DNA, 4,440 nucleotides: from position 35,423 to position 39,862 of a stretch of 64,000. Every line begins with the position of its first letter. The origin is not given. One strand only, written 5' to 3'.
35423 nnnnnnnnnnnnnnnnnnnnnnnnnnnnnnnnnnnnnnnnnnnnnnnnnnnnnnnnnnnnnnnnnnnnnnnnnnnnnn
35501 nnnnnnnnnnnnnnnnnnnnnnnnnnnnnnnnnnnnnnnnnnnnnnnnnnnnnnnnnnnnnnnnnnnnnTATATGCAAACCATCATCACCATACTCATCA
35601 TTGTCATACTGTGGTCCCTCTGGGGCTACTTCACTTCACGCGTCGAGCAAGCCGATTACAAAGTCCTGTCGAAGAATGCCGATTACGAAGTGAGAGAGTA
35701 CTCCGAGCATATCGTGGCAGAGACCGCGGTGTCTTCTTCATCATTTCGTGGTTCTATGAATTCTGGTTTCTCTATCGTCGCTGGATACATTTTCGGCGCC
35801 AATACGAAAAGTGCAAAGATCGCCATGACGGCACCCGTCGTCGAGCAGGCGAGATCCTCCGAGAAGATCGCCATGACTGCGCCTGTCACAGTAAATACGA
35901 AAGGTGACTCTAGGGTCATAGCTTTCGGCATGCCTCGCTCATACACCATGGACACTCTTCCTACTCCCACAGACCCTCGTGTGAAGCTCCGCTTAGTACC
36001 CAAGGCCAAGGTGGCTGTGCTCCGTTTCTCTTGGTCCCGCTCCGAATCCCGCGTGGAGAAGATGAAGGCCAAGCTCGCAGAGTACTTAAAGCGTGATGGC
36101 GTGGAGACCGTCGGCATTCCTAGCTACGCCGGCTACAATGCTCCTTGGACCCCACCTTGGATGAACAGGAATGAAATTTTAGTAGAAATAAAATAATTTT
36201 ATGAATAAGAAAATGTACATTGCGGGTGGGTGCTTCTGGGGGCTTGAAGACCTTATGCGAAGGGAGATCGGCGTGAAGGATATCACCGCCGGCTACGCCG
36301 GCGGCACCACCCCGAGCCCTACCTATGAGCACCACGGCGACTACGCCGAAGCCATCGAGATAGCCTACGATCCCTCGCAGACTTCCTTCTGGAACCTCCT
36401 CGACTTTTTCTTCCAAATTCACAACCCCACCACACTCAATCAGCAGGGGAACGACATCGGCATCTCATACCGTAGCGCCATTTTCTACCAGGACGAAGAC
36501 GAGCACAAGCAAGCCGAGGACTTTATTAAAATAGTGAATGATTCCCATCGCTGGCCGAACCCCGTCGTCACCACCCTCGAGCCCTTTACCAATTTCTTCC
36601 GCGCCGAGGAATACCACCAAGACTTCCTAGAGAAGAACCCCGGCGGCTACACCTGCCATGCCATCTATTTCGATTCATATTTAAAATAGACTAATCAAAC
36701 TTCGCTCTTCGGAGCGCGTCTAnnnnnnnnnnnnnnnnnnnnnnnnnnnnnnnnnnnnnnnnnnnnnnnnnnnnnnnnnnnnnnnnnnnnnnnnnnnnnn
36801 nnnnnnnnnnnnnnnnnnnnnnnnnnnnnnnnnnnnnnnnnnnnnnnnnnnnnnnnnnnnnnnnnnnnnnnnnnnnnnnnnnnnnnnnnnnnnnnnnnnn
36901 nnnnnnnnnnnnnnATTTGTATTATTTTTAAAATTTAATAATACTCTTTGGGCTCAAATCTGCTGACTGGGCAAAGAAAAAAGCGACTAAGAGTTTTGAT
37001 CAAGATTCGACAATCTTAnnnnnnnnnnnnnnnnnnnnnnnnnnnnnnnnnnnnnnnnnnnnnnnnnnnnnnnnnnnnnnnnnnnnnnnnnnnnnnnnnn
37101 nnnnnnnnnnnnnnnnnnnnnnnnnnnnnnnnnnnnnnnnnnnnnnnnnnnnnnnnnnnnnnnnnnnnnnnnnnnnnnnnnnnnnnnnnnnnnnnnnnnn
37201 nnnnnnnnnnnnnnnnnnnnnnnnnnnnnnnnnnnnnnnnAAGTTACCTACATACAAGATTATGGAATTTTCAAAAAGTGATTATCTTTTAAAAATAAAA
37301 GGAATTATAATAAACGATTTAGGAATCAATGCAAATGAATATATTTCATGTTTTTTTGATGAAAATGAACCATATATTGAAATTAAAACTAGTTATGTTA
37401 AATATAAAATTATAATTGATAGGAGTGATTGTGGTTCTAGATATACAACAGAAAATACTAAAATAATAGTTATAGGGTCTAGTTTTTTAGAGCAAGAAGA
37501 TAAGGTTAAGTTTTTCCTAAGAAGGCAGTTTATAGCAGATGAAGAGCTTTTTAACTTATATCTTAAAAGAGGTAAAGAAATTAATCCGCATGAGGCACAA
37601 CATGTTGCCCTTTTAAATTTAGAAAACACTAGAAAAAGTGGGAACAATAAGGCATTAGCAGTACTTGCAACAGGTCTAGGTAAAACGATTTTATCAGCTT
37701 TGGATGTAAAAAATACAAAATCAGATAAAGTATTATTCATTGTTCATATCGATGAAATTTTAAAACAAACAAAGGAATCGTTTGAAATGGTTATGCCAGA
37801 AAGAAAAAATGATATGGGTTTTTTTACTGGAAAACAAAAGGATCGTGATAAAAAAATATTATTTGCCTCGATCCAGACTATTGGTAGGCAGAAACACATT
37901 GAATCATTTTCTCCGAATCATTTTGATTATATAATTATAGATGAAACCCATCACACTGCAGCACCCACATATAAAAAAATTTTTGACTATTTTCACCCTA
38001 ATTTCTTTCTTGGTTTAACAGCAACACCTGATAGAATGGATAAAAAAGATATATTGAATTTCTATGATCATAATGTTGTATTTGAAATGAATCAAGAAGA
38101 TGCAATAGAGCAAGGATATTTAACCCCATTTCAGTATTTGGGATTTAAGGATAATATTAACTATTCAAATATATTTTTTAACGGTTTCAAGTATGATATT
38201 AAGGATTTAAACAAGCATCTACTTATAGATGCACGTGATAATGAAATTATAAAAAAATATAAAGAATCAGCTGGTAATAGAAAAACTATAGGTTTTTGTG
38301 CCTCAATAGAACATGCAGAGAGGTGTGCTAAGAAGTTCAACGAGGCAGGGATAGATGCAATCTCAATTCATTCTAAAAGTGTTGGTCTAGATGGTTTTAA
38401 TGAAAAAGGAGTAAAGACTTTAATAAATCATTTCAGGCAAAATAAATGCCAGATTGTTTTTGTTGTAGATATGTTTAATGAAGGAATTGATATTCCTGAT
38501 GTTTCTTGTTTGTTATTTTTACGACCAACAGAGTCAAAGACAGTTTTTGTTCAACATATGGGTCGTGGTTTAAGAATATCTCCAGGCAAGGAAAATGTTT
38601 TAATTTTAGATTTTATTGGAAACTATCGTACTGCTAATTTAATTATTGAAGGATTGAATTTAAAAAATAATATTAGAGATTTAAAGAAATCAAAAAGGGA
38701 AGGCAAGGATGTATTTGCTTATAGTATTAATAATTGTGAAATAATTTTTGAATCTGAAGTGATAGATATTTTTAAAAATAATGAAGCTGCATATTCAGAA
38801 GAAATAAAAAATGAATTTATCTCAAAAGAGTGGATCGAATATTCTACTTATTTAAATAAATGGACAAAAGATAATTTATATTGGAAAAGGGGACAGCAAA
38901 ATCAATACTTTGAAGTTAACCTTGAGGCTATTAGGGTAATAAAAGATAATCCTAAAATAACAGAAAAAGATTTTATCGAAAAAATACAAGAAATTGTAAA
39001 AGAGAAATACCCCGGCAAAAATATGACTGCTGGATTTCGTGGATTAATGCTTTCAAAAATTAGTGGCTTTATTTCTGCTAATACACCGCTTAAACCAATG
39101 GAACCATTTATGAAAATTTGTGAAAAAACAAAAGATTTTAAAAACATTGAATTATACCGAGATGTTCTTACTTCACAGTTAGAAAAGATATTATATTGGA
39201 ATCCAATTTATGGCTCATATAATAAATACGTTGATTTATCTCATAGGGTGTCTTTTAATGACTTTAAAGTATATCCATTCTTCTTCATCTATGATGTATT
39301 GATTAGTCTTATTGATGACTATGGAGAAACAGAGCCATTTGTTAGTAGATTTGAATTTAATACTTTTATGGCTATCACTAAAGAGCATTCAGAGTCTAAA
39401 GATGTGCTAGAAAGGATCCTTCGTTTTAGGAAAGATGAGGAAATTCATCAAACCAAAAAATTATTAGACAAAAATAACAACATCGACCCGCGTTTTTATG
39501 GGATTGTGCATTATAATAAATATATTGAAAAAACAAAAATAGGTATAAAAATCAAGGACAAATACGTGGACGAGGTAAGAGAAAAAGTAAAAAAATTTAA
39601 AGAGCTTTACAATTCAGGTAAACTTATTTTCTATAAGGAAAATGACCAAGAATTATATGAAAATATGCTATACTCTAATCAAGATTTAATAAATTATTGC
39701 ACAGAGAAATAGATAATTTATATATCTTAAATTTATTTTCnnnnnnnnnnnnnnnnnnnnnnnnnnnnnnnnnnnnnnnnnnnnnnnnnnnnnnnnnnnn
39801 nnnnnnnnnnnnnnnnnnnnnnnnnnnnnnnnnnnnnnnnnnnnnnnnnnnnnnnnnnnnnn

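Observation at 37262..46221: Six-gene AT-rich operon (helicase, two methyltransferases, three nuclease-fold proteins) that does not fit a canonical R-M or known defense-system layout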

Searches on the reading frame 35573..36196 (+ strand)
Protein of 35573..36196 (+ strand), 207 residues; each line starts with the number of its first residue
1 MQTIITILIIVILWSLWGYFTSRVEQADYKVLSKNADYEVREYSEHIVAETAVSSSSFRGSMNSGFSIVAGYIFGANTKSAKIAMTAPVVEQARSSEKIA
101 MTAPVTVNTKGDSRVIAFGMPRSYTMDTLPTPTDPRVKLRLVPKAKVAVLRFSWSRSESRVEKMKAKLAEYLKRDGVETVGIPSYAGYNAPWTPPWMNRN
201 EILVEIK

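Call 8: search_protein_families(library=pfam, proteins=[window:35573-36196:+], max_evalue=0.01)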
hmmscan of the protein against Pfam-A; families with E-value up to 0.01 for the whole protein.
window:35573-36196:+ (207 aa): 2 families
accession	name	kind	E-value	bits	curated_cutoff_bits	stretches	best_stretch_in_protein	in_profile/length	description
PF04832.17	SOUL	-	6.4e-48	163.5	27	1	24-204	1-172/173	SOUL heme-binding protein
PF15527.11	Ntox22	-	0.0084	16.6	25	0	31-103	12-85/129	Bacterial toxin 22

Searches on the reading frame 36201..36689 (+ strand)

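Call 8: search_protein_families(library=pfam, proteins=[window:36201-36689:+], max_evalue=0.01)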
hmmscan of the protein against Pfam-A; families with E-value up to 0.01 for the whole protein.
window:36201-36689:+ (162 aa): 1 family
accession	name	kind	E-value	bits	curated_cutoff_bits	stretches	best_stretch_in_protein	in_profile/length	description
PF01625.27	PMSR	-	3.2e-54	183.8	23.7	1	5-151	2-152/153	Peptide methionine sulfoxide reductase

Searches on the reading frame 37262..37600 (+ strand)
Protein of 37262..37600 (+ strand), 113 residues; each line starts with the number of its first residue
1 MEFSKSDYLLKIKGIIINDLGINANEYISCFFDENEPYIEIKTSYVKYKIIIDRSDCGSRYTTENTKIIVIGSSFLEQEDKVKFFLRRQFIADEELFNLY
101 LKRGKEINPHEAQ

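Call 33: search_protein_families(library=pfam, proteins=[window:37262-37600:+], max_evalue=5)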
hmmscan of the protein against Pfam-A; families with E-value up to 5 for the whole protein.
window:37262-37600:+ (113 aa): 0 families

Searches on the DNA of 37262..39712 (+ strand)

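Call 64: search_rna_families(sources=[L084, L086, L004, L089, L169, L171], threshold=gathering)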
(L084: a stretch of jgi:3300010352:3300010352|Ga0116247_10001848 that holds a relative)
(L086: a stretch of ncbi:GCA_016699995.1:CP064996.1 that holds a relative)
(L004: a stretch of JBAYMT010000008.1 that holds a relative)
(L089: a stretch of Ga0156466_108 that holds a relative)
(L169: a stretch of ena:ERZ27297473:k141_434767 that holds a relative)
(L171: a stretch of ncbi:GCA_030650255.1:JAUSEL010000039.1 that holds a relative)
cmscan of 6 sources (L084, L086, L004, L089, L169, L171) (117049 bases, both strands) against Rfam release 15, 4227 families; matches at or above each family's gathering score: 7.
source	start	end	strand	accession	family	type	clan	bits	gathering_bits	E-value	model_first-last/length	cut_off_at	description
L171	3275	3346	+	RF00005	tRNA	Gene; tRNA;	CL00001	72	29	1.6e-13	1-71/71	no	tRNA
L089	19703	19775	+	RF00005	tRNA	Gene; tRNA;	CL00001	65.4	29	1.1e-11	1-71/71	no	tRNA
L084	19192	19304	+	RF00162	SAM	Cis-reg; riboswitch;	CL00012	65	44.4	1.4e-12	1-108/108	no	SAM riboswitch aptamer (S box leader)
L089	16596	16702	+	RF00162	SAM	Cis-reg; riboswitch;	CL00012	61.4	44.4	1.5e-11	1-108/108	no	SAM riboswitch aptamer (S box leader)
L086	16707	16819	+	RF00162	SAM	Cis-reg; riboswitch;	CL00012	57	44.4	2.8e-10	1-108/108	no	SAM riboswitch aptamer (S box leader)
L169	1584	1657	+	RF00005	tRNA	Gene; tRNA;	CL00001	55.6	29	5.2e-09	1-71/71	no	tRNA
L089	5395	5521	-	RF03000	LOOT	Gene; sRNA;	-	51.9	46.4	1.3e-06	1-121/121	no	LOOT RNA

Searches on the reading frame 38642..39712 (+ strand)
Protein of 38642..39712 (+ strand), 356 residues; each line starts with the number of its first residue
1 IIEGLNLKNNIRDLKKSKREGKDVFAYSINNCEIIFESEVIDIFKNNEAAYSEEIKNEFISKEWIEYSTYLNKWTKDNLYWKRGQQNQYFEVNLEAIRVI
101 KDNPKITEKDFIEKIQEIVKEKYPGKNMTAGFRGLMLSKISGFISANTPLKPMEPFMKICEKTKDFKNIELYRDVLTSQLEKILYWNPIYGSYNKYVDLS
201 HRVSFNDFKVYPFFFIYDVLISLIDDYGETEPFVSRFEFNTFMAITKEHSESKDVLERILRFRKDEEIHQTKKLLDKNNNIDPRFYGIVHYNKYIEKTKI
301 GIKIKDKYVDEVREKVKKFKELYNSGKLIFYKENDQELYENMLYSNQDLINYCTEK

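Call 33: search_protein_families(library=pfam, proteins=[window:38642-39712:+], max_evalue=5)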
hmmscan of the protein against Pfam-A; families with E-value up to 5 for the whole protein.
window:38642-39712:+ (356 aa): 0 families

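Call 86: search_protein_representatives(protein=window:38774-39709:+)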
Query: 312 residues. Proteins with E-value up to 0.001 (for the whole library): 58; up to 1e-10: 38; up to 1e-30: 12. The best 58 are listed.
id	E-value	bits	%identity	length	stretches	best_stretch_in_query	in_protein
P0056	7.1e-48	180.2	34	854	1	9-309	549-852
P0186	5.7e-44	167.4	36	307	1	11-308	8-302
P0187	1.2e-42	163.1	33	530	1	10-309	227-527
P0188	4.3e-40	154.7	36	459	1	16-310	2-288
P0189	4.8e-38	148.0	32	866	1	4-311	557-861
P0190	3.5e-37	145.1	53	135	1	177-308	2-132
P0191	6.1e-37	144.3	33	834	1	14-312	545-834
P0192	1.6e-35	139.7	33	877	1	9-309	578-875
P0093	1.5e-34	136.5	31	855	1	9-310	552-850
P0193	2.3e-33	132.6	99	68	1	245-312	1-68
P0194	3.1e-33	132.2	34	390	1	4-309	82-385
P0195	1.4e-32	130.0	33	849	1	8-310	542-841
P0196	1.4e-29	120.2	34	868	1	6-309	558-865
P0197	5.1e-29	118.3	30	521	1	16-309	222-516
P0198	7.2e-28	114.6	33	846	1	2-302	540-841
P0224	1.0e-08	51.7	32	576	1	109-279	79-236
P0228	1.2e-06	44.9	27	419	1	32-278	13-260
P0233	3.1e-05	40.2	30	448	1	119-284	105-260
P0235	8.2e-05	38.8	31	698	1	149-301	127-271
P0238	1.3e-04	38.2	25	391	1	130-309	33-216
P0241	5.7e-04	36.1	31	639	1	92-276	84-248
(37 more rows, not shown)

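Call 87: search_protein_families(library=pfam, proteins=[P0224, P0235, P0241, P0233, P0228, P0238, P0188, P0187], max_evalue=0.01)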
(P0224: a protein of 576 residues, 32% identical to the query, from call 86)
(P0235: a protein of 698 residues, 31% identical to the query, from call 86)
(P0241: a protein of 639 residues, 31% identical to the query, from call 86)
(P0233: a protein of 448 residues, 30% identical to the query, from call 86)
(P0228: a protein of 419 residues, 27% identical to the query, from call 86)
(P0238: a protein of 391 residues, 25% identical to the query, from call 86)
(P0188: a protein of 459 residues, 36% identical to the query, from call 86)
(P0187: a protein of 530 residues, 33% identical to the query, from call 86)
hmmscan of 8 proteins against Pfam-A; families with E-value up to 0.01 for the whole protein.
P0224 (576 aa): 1 family
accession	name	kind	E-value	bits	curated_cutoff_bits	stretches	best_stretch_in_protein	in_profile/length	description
PF07728.20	AAA_5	-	7.2e-10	39.4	22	1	288-453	3-138/139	AAA domain (dynein-related subfamily)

P0235 (698 aa): 4 families
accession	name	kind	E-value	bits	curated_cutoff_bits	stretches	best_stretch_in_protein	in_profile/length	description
PF07728.20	AAA_5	-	9.1e-06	26.2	22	1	289-449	2-137/139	AAA domain (dynein-related subfamily)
PF25201.1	nSTAND6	-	0.0013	19.2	27.7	1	277-307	9-39/148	Novel STAND NTPase 6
PF13191.12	AAA_16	-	0.0022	18.9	32.6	0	285-307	24-45/167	AAA ATPase domain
PF03215.21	Rad17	-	0.0088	16.4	23.8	0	260-322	19-81/186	Rad17 P-loop domain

P0241 (639 aa): 2 families
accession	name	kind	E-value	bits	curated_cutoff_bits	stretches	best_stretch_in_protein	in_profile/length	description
PF07728.20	AAA_5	-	6.9e-08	33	22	1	278-466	5-138/139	AAA domain (dynein-related subfamily)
PF09491.16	RE_AlwI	-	0.0041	16.6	23.1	1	138-215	56-132/441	AlwI restriction endonuclease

P0233 (448 aa): 2 families
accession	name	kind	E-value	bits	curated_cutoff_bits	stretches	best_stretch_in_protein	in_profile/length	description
PF13391.12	HNH_2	-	9.1e-05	22.7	21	1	361-409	9-61/66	HNH endonuclease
PF01844.29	HNH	-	0.00054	20.5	21.4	1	365-408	12-46/47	HNH endonuclease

P0228 (419 aa): 2 families
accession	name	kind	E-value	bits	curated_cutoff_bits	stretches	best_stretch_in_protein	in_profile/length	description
PF01844.29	HNH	-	1.1e-06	29.1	21.4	1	348-404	1-47/47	HNH endonuclease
PF09491.16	RE_AlwI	-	0.0026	17.2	23.1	1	136-206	53-125/441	AlwI restriction endonuclease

P0238 (391 aa): 3 families
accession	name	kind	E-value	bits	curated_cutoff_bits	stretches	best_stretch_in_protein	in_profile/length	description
PF01844.29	HNH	-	1e-07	32.4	21.4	1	314-362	2-45/47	HNH endonuclease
PF09491.16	RE_AlwI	-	2.4e-05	24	23.1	1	22-125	12-113/441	AlwI restriction endonuclease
PF23282.1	WHD_ROQ1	-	0.0054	17.3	24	0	210-238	27-55/76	Disease resistance protein Roq1-like, winged-helix domain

P0188 (459 aa): 1 family
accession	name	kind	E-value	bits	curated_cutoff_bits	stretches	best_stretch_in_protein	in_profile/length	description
PF01844.29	HNH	-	3.8e-06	27.4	21.4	1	380-425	1-43/47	HNH endonuclease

P0187 (530 aa): 3 families
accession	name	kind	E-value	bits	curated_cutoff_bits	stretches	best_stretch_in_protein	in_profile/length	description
PF13091.12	PLDc_2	-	0.00012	22.3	27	1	98-158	76-132/132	PLD-like domain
PF09565.16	RE_NgoFVII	-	0.0002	21.2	23.8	1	101-145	91-137/162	NgoFVII restriction endonuclease N-terminal PLD domain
PF09491.16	RE_AlwI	-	0.007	15.8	23.1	0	384-452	59-130/441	AlwI restriction endonuclease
